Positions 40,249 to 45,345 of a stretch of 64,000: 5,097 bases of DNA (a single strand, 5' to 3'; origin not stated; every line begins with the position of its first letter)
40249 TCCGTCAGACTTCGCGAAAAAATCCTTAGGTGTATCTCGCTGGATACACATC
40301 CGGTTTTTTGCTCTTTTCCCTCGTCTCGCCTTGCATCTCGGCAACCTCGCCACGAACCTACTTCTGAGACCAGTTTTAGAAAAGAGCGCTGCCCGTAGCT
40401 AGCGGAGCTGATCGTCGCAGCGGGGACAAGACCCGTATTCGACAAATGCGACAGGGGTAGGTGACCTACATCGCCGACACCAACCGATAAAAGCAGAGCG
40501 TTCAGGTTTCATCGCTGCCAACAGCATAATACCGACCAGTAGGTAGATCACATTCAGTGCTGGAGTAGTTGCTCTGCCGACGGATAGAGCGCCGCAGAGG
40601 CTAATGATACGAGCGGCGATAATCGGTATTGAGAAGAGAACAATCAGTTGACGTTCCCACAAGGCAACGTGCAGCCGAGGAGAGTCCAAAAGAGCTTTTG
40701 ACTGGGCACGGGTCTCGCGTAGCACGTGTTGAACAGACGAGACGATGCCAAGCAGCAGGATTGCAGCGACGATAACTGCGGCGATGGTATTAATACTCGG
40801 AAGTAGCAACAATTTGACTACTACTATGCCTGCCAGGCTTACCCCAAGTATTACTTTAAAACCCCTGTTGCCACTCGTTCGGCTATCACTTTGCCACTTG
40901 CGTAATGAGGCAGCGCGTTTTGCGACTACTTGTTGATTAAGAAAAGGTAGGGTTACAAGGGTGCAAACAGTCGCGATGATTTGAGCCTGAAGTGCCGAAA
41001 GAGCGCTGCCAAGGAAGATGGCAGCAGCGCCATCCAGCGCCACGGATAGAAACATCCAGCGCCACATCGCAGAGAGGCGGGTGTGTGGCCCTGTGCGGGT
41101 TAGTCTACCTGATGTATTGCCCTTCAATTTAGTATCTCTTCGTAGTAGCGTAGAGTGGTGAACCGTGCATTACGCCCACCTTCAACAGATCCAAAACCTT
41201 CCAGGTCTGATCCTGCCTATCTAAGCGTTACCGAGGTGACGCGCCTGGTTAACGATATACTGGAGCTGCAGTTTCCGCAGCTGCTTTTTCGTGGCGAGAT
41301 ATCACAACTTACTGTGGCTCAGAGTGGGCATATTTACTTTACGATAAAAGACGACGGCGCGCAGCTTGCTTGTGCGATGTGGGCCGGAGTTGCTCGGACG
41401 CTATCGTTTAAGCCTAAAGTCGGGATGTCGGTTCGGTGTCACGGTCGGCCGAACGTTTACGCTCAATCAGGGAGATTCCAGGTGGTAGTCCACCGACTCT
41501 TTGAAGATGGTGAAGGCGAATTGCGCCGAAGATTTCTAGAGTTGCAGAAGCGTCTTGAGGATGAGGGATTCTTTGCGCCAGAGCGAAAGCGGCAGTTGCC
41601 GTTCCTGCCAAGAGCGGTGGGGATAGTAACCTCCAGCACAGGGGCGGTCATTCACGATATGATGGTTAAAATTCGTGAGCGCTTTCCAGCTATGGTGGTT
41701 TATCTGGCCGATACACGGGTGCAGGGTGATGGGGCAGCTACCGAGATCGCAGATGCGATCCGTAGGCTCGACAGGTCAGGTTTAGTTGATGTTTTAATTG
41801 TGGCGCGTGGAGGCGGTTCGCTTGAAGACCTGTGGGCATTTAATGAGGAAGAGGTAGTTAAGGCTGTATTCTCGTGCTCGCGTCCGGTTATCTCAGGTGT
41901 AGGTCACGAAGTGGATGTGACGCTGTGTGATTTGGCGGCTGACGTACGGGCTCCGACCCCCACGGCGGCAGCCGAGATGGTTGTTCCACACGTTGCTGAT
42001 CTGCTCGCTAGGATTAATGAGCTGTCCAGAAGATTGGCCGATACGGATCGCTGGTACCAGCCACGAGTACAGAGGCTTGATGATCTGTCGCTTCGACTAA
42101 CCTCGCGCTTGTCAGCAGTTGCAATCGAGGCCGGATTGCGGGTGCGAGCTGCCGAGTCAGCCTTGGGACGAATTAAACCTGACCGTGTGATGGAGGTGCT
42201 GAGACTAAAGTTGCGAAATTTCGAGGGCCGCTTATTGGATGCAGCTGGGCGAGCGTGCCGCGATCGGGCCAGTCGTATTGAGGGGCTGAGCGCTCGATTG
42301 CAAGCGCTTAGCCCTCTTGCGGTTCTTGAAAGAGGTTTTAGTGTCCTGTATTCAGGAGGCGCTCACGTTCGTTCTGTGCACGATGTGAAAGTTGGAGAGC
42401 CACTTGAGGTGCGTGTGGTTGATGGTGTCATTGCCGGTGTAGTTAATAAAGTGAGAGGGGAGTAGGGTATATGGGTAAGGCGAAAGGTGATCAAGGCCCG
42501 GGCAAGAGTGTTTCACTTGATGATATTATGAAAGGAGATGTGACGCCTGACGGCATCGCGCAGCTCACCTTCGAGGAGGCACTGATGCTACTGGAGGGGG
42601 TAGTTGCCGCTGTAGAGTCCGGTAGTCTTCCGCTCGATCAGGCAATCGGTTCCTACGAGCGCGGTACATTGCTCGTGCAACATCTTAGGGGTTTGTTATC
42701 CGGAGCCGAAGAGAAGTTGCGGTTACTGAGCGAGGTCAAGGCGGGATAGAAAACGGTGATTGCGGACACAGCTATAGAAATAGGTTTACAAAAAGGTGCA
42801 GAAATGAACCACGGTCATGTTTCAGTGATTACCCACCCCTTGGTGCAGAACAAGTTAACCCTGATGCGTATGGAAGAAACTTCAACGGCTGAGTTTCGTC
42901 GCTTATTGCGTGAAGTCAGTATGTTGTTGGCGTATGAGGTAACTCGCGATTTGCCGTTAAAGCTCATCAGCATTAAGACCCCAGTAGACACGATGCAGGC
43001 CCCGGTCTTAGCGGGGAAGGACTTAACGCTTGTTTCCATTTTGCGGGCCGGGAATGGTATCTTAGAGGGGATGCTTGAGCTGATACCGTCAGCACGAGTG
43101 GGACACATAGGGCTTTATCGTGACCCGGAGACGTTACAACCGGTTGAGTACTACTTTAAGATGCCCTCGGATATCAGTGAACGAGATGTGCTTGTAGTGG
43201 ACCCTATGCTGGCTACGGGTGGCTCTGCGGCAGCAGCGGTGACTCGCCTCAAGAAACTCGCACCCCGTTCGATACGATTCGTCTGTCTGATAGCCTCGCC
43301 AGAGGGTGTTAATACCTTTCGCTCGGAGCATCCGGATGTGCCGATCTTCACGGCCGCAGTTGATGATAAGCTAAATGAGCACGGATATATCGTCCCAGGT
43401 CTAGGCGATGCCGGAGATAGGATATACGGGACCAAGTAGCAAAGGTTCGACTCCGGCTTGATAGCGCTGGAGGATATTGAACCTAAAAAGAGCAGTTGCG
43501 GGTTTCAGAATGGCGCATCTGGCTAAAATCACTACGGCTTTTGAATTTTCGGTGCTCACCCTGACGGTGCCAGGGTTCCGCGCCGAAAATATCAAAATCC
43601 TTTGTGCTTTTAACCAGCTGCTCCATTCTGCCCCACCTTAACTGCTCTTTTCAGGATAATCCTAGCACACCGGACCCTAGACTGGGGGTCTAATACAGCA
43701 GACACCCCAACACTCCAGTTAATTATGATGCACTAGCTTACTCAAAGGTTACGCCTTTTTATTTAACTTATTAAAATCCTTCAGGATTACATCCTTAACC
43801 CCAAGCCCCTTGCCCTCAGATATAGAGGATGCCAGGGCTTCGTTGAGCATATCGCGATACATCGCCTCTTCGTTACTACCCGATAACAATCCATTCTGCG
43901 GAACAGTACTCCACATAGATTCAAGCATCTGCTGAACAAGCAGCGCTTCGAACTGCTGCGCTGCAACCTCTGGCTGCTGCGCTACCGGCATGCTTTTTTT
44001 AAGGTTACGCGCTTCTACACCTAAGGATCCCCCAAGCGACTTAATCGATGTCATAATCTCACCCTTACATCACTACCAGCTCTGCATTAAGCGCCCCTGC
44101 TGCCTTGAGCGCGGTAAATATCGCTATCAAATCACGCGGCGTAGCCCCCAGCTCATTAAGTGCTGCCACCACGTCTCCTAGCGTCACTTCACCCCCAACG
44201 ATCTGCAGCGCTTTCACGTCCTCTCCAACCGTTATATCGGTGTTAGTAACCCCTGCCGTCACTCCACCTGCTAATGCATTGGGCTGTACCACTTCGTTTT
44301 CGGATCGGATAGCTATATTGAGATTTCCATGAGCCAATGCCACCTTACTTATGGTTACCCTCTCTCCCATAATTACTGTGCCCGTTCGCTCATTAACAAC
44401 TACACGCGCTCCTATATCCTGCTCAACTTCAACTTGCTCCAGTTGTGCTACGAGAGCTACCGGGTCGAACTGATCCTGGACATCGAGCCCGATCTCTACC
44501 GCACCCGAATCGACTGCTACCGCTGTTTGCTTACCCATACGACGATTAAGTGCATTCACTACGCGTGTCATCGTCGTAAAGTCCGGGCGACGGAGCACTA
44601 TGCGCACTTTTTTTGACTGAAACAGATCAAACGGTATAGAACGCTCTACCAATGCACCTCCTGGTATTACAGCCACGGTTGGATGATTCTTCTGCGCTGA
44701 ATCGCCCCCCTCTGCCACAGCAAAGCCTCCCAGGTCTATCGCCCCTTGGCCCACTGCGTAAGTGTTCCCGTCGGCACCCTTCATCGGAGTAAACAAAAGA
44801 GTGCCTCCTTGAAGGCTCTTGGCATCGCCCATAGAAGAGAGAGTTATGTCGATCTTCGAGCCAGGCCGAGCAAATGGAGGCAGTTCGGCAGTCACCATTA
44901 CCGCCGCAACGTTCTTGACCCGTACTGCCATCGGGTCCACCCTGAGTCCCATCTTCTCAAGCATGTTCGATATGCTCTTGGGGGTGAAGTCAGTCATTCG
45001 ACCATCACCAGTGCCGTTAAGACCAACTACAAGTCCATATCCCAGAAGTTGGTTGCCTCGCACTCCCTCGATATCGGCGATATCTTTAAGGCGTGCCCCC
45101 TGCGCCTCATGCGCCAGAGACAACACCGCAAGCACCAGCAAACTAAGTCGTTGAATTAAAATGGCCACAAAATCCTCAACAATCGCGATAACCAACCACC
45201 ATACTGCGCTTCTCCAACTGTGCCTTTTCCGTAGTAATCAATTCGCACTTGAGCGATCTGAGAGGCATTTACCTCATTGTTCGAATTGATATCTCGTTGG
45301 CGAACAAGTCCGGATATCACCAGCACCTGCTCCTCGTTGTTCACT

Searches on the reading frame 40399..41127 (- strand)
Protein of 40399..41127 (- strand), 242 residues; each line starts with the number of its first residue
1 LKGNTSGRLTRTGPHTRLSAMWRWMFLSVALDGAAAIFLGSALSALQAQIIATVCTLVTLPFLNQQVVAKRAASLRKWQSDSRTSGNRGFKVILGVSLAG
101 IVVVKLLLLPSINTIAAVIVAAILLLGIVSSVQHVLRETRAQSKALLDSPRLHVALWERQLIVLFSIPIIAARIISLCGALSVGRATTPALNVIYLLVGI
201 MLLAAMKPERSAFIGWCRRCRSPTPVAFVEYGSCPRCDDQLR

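Call 3: search_protein_families(library=pfam, proteins=[window:40399-41127:-], max_evalue=1)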
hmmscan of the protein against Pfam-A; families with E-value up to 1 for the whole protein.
window:40399-41127:- (242 aa): 1 family
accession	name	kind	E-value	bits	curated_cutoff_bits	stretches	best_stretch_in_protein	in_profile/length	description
PF23396.1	DUF7103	-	0.00023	21.6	27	1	50-133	30-112/159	Family of unknown function (DUF7103)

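Call 4: search_protein_families(library=ncbifam, proteins=[window:40399-41127:-], max_evalue=1)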
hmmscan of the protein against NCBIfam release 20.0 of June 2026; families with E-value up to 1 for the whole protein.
window:40399-41127:- (242 aa): 1 family
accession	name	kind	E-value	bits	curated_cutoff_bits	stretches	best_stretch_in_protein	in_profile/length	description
NF040918.1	LPFR_fam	subfamily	0.0083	15.9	40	1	49-62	10-23/35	LPFR motif small protein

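Call 27: search_protein_families(library=padloc, proteins=[window:40399-41124:-], max_evalue=1)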
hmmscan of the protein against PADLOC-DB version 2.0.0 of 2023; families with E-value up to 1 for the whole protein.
window:40399-41124:- (241 aa): 0 families

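Call 28: search_protein_families(library=phrogs, proteins=[window:40399-41124:-], max_evalue=1)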
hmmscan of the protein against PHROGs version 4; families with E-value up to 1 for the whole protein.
window:40399-41124:- (241 aa): 1 family
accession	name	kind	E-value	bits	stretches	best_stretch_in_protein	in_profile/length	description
phrog_11927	-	unknown function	0.28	12.1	1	216-236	15-35/70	-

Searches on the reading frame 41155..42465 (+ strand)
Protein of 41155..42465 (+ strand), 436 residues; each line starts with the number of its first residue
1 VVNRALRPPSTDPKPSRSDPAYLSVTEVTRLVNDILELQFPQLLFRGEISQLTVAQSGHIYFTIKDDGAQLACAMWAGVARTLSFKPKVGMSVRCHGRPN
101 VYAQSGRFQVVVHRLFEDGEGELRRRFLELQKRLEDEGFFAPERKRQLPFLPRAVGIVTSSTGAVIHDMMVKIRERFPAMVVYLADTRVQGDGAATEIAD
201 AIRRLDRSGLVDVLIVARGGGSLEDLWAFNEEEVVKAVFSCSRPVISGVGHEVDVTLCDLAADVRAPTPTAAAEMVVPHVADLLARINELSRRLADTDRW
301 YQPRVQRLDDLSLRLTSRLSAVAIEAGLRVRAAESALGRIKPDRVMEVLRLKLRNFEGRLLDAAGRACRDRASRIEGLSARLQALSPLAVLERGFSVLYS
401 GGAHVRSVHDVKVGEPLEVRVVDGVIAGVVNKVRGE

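Call 75: search_protein_families(library=ncbifam, proteins=[window:41155-42465:+], max_evalue=0.00001)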
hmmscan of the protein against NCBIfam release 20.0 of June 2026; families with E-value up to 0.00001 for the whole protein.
window:41155-42465:+ (436 aa): 1 family
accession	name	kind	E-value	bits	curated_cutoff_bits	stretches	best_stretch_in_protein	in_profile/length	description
TIGR00237.1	xseA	equivalog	1.4e-126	422.8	180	2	24-316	1-295/389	exodeoxyribonuclease VII large subunit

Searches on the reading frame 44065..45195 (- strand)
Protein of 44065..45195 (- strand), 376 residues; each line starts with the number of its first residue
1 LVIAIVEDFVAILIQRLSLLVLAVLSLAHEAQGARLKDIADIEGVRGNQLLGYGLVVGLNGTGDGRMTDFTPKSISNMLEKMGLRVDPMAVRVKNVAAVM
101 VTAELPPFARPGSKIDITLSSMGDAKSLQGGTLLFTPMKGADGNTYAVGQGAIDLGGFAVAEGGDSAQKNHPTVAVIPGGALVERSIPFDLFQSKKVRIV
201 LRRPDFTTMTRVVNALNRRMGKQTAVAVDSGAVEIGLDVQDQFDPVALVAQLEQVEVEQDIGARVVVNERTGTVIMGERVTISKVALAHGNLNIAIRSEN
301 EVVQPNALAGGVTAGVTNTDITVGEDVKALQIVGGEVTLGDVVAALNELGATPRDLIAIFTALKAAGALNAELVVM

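Call 74: search_protein_families(library=pfam, proteins=[window:44065-45195:-], max_evalue=0.00001)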
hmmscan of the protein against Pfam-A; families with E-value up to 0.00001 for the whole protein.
window:44065-45195:- (376 aa): 1 family
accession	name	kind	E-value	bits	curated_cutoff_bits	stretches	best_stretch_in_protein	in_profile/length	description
PF02119.21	FlgI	-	1e-130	436.1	25.3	1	35-375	1-343/343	Flagellar P-ring protein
